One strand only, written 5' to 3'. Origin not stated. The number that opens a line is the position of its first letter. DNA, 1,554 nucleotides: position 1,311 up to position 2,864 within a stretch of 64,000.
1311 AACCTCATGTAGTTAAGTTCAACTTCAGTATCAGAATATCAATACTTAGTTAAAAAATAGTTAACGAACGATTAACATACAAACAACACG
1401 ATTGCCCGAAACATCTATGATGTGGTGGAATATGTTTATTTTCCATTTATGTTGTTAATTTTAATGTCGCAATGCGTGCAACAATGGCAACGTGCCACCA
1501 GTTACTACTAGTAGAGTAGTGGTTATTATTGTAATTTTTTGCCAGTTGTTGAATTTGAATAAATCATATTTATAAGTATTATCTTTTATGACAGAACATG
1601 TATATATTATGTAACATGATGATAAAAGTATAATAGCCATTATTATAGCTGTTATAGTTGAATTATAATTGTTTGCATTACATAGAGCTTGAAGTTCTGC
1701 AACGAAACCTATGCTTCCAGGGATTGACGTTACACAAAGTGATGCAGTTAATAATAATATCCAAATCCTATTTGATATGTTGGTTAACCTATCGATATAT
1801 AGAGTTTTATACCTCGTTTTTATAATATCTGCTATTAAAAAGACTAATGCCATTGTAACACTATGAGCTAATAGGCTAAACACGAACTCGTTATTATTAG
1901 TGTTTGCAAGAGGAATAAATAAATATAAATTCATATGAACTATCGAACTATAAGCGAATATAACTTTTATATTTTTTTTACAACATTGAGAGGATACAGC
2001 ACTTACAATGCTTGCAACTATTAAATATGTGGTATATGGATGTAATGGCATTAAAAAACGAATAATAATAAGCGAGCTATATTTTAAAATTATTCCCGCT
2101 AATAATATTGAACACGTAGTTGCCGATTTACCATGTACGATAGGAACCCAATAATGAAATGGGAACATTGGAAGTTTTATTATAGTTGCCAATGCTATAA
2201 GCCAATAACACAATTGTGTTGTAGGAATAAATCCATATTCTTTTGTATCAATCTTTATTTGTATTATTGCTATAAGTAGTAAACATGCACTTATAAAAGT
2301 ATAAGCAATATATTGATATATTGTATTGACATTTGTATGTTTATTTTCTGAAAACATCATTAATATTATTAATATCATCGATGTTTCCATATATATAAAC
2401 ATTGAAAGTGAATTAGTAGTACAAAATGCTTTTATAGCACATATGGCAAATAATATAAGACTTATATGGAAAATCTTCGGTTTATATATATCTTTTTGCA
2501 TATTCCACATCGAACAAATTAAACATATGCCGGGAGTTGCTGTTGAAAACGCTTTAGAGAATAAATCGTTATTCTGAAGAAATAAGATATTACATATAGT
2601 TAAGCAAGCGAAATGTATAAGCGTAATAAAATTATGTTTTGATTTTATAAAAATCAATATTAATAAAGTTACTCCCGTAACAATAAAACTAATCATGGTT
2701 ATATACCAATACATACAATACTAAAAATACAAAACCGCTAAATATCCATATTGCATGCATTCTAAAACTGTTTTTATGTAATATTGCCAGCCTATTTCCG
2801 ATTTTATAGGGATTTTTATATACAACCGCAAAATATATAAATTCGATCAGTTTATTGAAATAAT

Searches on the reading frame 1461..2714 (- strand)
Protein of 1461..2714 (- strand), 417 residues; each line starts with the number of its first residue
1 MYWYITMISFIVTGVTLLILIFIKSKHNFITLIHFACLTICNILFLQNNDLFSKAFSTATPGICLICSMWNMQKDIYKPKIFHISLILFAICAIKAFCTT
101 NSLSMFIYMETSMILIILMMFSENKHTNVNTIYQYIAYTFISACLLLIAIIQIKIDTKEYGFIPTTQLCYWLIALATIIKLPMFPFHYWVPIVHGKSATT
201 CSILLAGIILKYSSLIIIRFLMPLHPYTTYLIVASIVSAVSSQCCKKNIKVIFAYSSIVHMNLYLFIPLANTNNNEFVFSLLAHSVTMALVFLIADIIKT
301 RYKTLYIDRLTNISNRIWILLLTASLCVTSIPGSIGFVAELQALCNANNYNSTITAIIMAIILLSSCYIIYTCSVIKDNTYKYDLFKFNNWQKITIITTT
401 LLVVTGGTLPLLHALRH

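Call 70: find_encoding_contigs(protein=window:1461-2714:-, flank=10000, max_places=2)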
Protein window:1461-2714:- (417 aa): no gene with exactly this product is on record in the collection.
